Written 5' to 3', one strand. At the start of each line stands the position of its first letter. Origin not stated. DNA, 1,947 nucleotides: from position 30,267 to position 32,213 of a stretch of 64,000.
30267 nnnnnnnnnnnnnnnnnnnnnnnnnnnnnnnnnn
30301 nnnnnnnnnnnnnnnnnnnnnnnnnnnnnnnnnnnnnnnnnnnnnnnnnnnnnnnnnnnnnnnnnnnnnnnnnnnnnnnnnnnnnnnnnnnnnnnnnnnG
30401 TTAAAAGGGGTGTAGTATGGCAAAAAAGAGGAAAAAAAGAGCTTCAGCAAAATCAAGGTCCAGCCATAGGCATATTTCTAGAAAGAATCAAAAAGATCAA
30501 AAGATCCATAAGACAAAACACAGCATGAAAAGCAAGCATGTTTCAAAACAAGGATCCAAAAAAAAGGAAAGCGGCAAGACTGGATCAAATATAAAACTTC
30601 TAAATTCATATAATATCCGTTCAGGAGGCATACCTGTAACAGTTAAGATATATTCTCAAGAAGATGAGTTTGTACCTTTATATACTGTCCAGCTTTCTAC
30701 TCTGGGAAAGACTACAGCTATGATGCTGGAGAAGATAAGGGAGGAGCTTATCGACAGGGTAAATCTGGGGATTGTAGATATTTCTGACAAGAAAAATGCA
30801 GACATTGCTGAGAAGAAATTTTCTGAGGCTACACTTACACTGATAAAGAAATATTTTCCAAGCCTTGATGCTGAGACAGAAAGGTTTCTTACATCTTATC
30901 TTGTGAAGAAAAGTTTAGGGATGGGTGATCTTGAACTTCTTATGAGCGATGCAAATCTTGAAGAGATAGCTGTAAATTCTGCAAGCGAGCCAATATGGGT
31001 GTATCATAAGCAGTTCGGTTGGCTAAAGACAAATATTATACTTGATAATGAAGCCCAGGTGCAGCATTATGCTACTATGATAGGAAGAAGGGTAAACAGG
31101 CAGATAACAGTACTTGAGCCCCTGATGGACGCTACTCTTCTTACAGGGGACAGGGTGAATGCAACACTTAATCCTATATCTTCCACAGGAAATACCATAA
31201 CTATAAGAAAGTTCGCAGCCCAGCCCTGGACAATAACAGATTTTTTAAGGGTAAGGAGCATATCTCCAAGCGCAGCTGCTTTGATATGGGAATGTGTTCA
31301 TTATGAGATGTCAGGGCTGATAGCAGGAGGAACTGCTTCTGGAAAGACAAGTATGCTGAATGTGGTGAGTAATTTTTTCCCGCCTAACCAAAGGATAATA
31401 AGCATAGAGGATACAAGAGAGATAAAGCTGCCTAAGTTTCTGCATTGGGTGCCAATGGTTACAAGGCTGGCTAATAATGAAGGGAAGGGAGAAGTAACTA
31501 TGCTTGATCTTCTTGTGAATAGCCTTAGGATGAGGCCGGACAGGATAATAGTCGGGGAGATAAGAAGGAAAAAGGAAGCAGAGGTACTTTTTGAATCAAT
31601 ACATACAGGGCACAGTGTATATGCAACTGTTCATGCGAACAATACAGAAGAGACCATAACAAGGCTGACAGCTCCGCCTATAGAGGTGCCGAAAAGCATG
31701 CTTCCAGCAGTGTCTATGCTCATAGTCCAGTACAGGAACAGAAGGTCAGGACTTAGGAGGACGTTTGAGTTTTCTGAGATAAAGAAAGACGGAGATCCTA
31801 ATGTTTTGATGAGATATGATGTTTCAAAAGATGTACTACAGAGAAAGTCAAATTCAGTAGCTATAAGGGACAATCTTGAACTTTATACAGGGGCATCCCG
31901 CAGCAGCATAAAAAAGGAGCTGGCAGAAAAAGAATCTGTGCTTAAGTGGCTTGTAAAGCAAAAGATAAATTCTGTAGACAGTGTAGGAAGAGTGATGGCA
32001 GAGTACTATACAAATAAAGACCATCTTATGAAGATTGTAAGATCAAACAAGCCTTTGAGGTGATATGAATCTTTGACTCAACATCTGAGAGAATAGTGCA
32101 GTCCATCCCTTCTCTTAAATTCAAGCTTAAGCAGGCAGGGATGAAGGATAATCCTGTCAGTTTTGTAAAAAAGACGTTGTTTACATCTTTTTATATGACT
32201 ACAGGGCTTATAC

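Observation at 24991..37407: Complete Tad/Aap-like type IV pilus locus with four paralogous prepilins sharing a KA|Q..ME(F/Y) processing motif, and a split FlaJ platform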

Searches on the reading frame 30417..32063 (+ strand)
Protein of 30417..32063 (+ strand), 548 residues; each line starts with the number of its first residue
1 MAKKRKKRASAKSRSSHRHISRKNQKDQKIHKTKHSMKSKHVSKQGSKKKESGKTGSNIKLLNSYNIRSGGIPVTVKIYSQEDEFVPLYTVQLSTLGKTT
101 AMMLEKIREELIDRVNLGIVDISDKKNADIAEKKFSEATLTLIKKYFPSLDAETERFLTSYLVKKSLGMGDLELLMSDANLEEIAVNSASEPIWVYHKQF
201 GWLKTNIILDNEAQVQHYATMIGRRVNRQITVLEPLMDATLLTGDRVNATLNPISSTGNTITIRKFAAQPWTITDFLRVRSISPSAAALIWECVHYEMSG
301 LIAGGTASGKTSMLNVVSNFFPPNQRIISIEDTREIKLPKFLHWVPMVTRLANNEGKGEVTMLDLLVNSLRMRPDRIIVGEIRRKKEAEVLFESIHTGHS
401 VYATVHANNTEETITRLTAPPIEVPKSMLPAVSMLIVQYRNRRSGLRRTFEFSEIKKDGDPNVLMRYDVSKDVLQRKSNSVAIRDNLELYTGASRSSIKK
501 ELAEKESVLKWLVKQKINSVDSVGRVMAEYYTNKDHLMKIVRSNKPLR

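Call 3: search_protein_families(library=pfam, max_evalue=0.1, proteins=[window:30417-32063:+])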
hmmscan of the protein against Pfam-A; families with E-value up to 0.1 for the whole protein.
window:30417-32063:+ (548 aa): 3 families
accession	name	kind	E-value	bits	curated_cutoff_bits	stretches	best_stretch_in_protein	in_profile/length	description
PF00437.27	T2SSE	-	2.9e-33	115.5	24.9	1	245-419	81-257/370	Type II/IV secretion system protein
PF23989.1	PilB3_C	-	0.0024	18.4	27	1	487-543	16-72/83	PilB3-like, C-terminal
PF19568.5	Spore_III_AA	-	0.046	13.2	27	1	366-415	220-267/306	Sporulation stage III, protein AA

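Call 5: search_protein_families(library=ncbifam, max_evalue=0.1, proteins=[window:30417-32063:+])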
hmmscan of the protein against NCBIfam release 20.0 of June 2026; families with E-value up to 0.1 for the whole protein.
window:30417-32063:+ (548 aa): 19 families
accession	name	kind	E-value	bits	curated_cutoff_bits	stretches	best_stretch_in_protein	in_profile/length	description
NF058587.1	archaellum_moto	equivalog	1.8e-79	267.9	550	1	105-531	89-518/527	archaellum flagellar ATPase motor FlaI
TIGR03819.1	heli_sec_ATPase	hypoth_equivalog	2.9e-54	184.5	373.15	1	159-419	42-299/340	TadA family conjugal transfer-associated ATPase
NF053672.1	bindosome_BasE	exception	3.4e-46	158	1000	1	58-535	37-512/512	bindosome assembly system ATPase subunit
TIGR02788.1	VirB11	equivalog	8.2e-39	133.4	249.95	2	290-418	137-263/308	P-type DNA transfer ATPase VirB11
TIGR02782.1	TrbB_P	equivalog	3.1e-32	112.1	304.55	1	172-425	14-260/303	P-type conjugative transfer ATPase TrbB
NF010475.0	PRK13900.1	equivalog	8e-29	100.7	389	2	299-417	162-279/333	type IV secretion system ATPase VirB11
NF010469.0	PRK13894.1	subfamily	4.9e-28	98.4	508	1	172-418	27-265/320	conjugal transfer ATPase TrbB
NF010425.0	PRK13851.1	equivalog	7.3e-23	81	461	2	289-415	154-278/344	type IV secretion system protein VirB11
NF010407.0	PRK13833.1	subfamily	1.3e-22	80.6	499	1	233-430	80-272/323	conjugal transfer protein TrbB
NF041000.1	ATPase_ComGA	equivalog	1e-21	77.2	300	1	301-419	132-244/267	competence type IV pilus ATPase ComGA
NF007755.0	PRK10436.1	equivalog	9.6e-16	57.5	617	1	301-440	223-353/465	type II secretion system protein GspE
TIGR02538.1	type_IV_pilB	equivalog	3.5e-15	55.6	675.65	1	301-443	320-454/564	type IV-A pilus assembly ATPase PilB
TIGR01420.1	pilT_fam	subfamily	2e-12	47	319.1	1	301-417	126-239/343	PilT/PilU family type 4a pilus ATPase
TIGR02533.1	type_II_gspE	equivalog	3.3e-12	45.8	630.25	1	301-423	247-362/486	type II secretion system ATPase GspE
TIGR02525.1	plasmid_TraJ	equivalog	2.5e-09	36.6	368.3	1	299-436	151-293/372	plasmid transfer ATPase TraJ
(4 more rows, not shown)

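Call 19: find_encoding_contigs(protein=window:30417-32063:+, flank=10000, max_places=6)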
Protein window:30417-32063:+ (548 aa): no gene with exactly this product is on record in the collection.

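Call 20: find_related_loci(query=window:30417-32063:+, collection=genome_contigs, flank=10000)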
Query window:30417-32063:+ (548 aa) in genome_contigs; peptide patterns used: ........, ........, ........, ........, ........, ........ (x = any residue, [..] = any of these).
143 stretches matched a pattern; 79 encode a relative of the query (tblastn E <= 1e-3); 78 distinct loci.
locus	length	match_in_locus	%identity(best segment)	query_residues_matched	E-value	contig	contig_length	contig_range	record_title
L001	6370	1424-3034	86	10-548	0e+0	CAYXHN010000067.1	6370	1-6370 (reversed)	MAG TPA_asm: uncultured Methanosarcinales archaeon isolate SRP141376_co2_415 genome assembly, contig: NODE_20791_length_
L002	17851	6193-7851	73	1-547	0e+0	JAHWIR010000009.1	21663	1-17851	MAG: Candidatus Woesearchaeota archaeon isolate YT2_768 k127_23543174, whole genome shotgun sequence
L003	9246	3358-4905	77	43-548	0e+0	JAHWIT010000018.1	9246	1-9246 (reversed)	MAG: Candidatus Woesearchaeota archaeon isolate YT3_932 k127_6924093, whole genome shotgun sequence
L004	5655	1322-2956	73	3-547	0e+0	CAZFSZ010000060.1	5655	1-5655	MAG TPA_asm: uncultured Methanosarcinales archaeon isolate SRP141376_co2_190 genome assembly, contig: NODE_23692_length_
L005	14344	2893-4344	78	65-548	0e+0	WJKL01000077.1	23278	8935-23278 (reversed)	MAG: Candidatus Woesearchaeota archaeon isolate Bin_187 k141_3513109, whole genome shotgun sequence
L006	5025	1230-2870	62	7-547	0e+0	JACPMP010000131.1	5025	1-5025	MAG: Candidatus Woesearchaeota archaeon isolate NC_groundwater_552_Ag_S-0.1um_34_16 S35_SO-1_scaffold_560267, whole geno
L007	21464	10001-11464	68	58-545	0e+0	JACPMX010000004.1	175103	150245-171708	MAG: Candidatus Woesearchaeota archaeon isolate NC_groundwater_560_Ag_S-0.1um_42_26 S35_SO-1_scaffold_86507, whole genom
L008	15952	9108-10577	66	58-547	0e+0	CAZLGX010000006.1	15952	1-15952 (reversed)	MAG TPA_asm: uncultured Methanosarcinales archaeon isolate SRP269290_co3_950 genome assembly, contig: NODE_4015_length_1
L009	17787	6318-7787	65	58-547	0e+0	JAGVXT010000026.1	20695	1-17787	Candidatus Woesearchaeota archaeon isolate RIFCSPLOWO2_01_FULL_38_40 rifcsplowo2_01_scaffold_7602, whole genome shotgun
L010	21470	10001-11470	66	58-547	0e+0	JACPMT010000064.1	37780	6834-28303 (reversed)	MAG: Candidatus Woesearchaeota archaeon isolate NC_groundwater_556_Ag_S-0.1um_39_10 S35_SO-1_scaffold_477871, whole geno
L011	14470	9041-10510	66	58-547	0e+0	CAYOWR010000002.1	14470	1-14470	MAG TPA_asm: uncultured Methanosarcinales archaeon isolate binchicken_co251_888 genome assembly, contig: NODE_5773_lengt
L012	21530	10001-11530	63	26-547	0e+0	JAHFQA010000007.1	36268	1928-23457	MAG: Candidatus Woesearchaeota archaeon isolate nzgw54 NODE_272_length_36269_cov_5.563849, whole genome shotgun sequence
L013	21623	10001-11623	62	8-547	0e+0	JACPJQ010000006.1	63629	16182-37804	MAG: Candidatus Woesearchaeota archaeon isolate NC_groundwater_472_Ag_B-0.1um_38_40 S34_3B_scaffold_374020, whole genome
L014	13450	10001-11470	65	58-547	0e+0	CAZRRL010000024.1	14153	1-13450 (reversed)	MAG TPA_asm: uncultured Methanosarcinales archaeon isolate binchicken_co251_826 genome assembly, contig: NODE_5958_lengt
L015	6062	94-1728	62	5-547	0e+0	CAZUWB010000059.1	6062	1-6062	MAG TPA_asm: uncultured Methanosarcinales archaeon isolate binchicken_co125_976 genome assembly, contig: NODE_25958_leng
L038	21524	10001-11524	59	38-547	0e+0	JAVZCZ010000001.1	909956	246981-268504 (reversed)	MAG: Candidatus Woesearchaeota archaeon isolate DRTY-6_201705_bins_90 DRTY-6_201705_bins_90_scaffold_1, whole genome sho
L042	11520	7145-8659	58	40-545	0e+0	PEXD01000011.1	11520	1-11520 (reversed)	MAG: Candidatus Woesearchaeota archaeon CG07_land_8_20_14_0_80_44_23 CG07_land_8_20_14_0.80_scaffold_6452_c, whole genom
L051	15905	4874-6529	57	1-547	0e+0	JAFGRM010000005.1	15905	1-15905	MAG: Candidatus Woesearchaeota archaeon isolate Zod_Metabat.828 k87_697596, whole genome shotgun sequence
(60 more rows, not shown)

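Call 24: search_solved_structures(query=window:30417-32063:+, max_evalue=1e-10)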
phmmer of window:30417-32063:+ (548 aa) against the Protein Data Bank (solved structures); distinct sequences matched with E-value up to 1e-10: 12.
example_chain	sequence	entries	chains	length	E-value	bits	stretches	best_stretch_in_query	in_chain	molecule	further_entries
2oap_1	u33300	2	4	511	1.6e-73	251.4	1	50-538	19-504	Type II secretion system protein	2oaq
4ii7_A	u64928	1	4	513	4.7e-56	193.8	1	141-517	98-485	FlaI ATPase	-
4ihq_A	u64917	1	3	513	3.1e-55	191.1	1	141-517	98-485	FlaI ATPase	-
8rkd_E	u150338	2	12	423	5.2e-45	157.4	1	134-461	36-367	Pilus assembly ATPase CpaF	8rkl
8rjf_A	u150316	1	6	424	5.2e-45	157.4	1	134-461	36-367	Pilus assembly ATPase CpaF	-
9e24_A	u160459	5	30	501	8.6e-45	156.7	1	134-461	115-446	CpaF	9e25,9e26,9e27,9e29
1g6o_A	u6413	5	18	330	1.4e-21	80.1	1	179-418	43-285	CAG-ALPHA | virB11 homolog | Cag-alfa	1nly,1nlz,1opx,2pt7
6bge_A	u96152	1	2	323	1.4e-21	80.1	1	179-418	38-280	VirB11-like protein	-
2gza_A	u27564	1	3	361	3.6e-14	55.7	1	177-419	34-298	Type IV secretion system protein VirB11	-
5it5_F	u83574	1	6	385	7.1e-11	44.8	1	301-475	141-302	ATP binding motif-containing protein PilF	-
5oiu_A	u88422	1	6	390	7.3e-11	44.8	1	301-475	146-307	Type IV pilus assembly protein PilF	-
6ejf_A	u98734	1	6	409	8.1e-11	44.6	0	301-475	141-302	Type IV pilus assembly protein PilF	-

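Call 32: search_protein_families(library=pfam, max_evalue=0.01, proteins=[L038:2569-3447:-, L051:2002-3129:-, L012:1389-1964:+, L012:1964-2359:+, L012:314-1054:-, L012:4247-7687:+, L012:3150-4256:+])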
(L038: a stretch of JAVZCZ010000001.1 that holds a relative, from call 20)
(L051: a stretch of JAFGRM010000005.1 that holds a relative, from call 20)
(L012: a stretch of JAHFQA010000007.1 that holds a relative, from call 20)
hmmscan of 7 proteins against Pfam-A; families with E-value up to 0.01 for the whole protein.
L038:2569-3447:- (292 aa): 2 families
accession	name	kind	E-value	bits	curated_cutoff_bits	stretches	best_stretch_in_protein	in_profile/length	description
PF01478.23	Peptidase_A24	-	7e-09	36.5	26.5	1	12-122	2-103/104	Type IV leader peptidase family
PF06847.16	Arc_PepC_II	-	0.0007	20.6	29.9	1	216-277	24-90/93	Archaeal Peptidase A24 C-terminus Type II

L051:2002-3129:- (375 aa): 1 family
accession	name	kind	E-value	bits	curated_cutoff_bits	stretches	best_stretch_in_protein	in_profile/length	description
PF01478.23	Peptidase_A24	-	7.4e-13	49.3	26.5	1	85-212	1-103/104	Type IV leader peptidase family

L012:1389-1964:+ (191 aa): 2 families
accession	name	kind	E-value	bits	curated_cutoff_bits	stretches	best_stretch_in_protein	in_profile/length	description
PF24336.1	DUF7504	-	1.1e-08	36.2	27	1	76-186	58-178/179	Family of unknown function (DUF7504)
PF06745.19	ATPase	-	1.8e-06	27.9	26.6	1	40-167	37-164/231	KaiC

L012:1964-2359:+ (131 aa): 0 families

L012:314-1054:- (246 aa): 9 families
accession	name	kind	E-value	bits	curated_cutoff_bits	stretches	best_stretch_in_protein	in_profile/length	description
PF06745.19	ATPase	-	9.6e-49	166.3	26.6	1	6-231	1-229/231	KaiC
PF13481.12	AAA_25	-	2.9e-07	30.7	27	1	4-128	13-155/195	AAA domain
PF07088.17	GvpD_P-loop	-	5.6e-06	26.8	24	1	25-169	11-159/189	GvpD gas vesicle protein, P-loop domain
PF13479.12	AAA_24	-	1.4e-05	25.5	27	1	24-129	2-77/195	AAA domain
PF00154.27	RecA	-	0.00014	21.9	27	1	2-82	29-107/262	recA bacterial DNA recombination protein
PF03796.21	DnaB_C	-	0.00027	20.9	27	1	6-69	2-64/255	DnaB-like helicase C terminal domain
PF09848.15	SLFN-g3_helicase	-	0.00053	19.8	24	1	26-71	3-50/354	Schlafen group 3, DNA/RNA helicase domain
PF20720.3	nSTAND3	-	0.00057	20.1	27.2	1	21-46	14-39/155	Novel STAND NTPase 3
PF13191.12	AAA_16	-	0.0012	19.8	32.6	1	24-55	24-63/167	AAA ATPase domain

L012:4247-7687:+ (1146 aa): 1 family
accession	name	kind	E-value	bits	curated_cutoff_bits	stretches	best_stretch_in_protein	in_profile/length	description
PF00092.34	VWA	-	0.0012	19.5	23.8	0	793-881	104-173/174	von Willebrand factor type A domain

L012:3150-4256:+ (368 aa): 1 family
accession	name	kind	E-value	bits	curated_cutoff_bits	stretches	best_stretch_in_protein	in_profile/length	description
PF08532.16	Glyco_hydro_42M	-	0.0017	18.3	25.8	1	163-306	41-185/207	Beta-galactosidase trimerisation domain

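Call 80: search_protein_families(library=ncbifam, max_evalue=0.1, proteins=[L038:2569-3447:-, L051:2002-3129:-])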
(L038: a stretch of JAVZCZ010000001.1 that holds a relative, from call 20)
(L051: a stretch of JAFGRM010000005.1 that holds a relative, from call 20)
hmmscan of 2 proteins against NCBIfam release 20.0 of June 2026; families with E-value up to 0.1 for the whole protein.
L038:2569-3447:- (292 aa): 2 families
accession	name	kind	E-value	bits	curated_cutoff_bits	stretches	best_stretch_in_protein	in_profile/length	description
NF040695.1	FlaK_Arch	equivalog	6e-09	35.8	330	1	10-135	3-137/230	preflagellin peptidase FlaK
TIGR02893.2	spore_yabQ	equivalog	0.0059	16.8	32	1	108-168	5-59/88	spore cortex biosynthesis protein YabQ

L051:2002-3129:- (375 aa): 1 family
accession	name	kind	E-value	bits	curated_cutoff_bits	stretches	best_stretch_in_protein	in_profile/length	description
NF040695.1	FlaK_Arch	equivalog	1.9e-13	50.6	330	1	89-226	8-138/230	preflagellin peptidase FlaK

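Call 97: search_protein_families(library=pfam, alignment_id=A9, max_evalue=0.01)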
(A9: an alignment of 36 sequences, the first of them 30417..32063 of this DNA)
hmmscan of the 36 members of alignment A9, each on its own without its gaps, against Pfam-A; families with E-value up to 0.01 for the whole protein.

A. member 1, window:30417-32063:+ (548 aa): 2 families
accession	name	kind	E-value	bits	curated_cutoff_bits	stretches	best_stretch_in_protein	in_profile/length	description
PF00437.27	T2SSE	-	2.9e-33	115.5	24.9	1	245-419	81-257/370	Type II/IV secretion system protein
PF23989.1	PilB3_C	-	0.0024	18.4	27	1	487-543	16-72/83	PilB3-like, C-terminal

B. families by the number of members that match (of 36 scanned): 6 families
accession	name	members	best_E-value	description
PF00437.27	T2SSE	36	3.1e-36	Type II/IV secretion system protein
PF23989.1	PilB3_C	28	1.8e-08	PilB3-like, C-terminal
PF24983.1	DUF7774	2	0.00039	Domain of unknown function (DUF7774)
PF05135.19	Phage_connect_1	1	0.00034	Phage gp6-like head-tail connector protein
PF19568.5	Spore_III_AA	1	0.00055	Sporulation stage III, protein AA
PF13401.12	AAA_22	1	0.0076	AAA domain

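Call 104: search_dna_similar(query=window:30417-32063:+, collection=plasmids, mode=protein, max_rows=25, max_evalue=1e-20)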
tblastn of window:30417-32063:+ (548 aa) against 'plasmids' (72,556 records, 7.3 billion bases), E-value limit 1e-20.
Records with a match: 628; places in all: 748; records where one place covers at least 80% of the query: 0.
Best place of each record, by identity: <60% 628.
By first word of the organism name: Rhizobium 152; Ralstonia 134; Sinorhizobium 105; Pseudosulfitobacter 39; Agrobacterium 18; Sphingobium 17; Azospirillum 13; Vibrio 13; Burkholderia 11; Shinella 6; and 73 more.
By predicted mobility (MOB-suite, as given by PLSDB): non-mobilizable 296; conjugative 178; mobilizable 154.
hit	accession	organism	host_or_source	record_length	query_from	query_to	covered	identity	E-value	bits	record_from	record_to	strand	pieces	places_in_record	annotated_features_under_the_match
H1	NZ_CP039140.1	Haloferax mediterranei ATCC 33500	Cell culture,Spain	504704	148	545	73%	32.7%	3e-58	217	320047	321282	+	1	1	none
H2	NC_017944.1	Haloferax mediterranei ATCC 33500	-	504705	148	545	73%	32.7%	3e-58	217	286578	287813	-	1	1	none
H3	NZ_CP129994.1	Salinibaculum sp. KK48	cell culture,sediment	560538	161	545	70%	33.1%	6e-59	219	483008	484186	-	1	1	ATPase, T2SS/T4P/T4SS family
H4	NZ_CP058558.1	Alkaliphilus sp. B6464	-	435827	79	463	70%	32.6%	2e-45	179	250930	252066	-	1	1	CpaF family protein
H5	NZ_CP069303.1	Shinella sp. PSBB067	monoisolate,Minnesota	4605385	90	469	69%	32.9%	3e-42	170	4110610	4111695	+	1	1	none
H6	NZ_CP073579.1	Photobacterium sp. GJ3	-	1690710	103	466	66%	33.9%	1e-45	179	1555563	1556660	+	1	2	record has no annotation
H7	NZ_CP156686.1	Burkholderia stagnalis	Bacterial cells,soils collected in ...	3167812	94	460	67%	33.5%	4e-45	178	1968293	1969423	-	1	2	none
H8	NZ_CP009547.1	Burkholderia sp. 2002721687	water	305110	81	470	71%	31.4%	5e-41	166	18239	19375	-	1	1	CpaF family protein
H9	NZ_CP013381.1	Burkholderia humptydooensis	water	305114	81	470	71%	31.4%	5e-41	166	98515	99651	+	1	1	CpaF family protein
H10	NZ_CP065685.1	Burkholderia humptydooensis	-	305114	81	470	71%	31.4%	5e-41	166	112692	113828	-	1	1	CpaF family protein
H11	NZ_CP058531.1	Halobaculum halophilum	cell culture,sediment in salt lake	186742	158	545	71%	31.5%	9e-57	213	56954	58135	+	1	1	type II/IV secretion system ATPase subunit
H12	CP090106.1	Sinorhizobium meliloti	Medicago,Cell culture,Plant nodule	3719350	90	472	70%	31.9%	5e-41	166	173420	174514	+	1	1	tadA: Flp pilus assembly complex ATPase component TadA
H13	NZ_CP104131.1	Sinorhizobium sp. K101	Phaseolus vulgaris,cell ...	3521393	90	472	70%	31.9%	1e-40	165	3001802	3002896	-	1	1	none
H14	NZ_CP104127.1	Sinorhizobium sp. M103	Phaseolus vulgaris,cell ...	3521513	90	472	70%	31.9%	1e-40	165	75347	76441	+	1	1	none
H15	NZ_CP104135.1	Sinorhizobium sp. C101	Phaseolus vulgaris,cell ...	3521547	90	472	70%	31.9%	1e-40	165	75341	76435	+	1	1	none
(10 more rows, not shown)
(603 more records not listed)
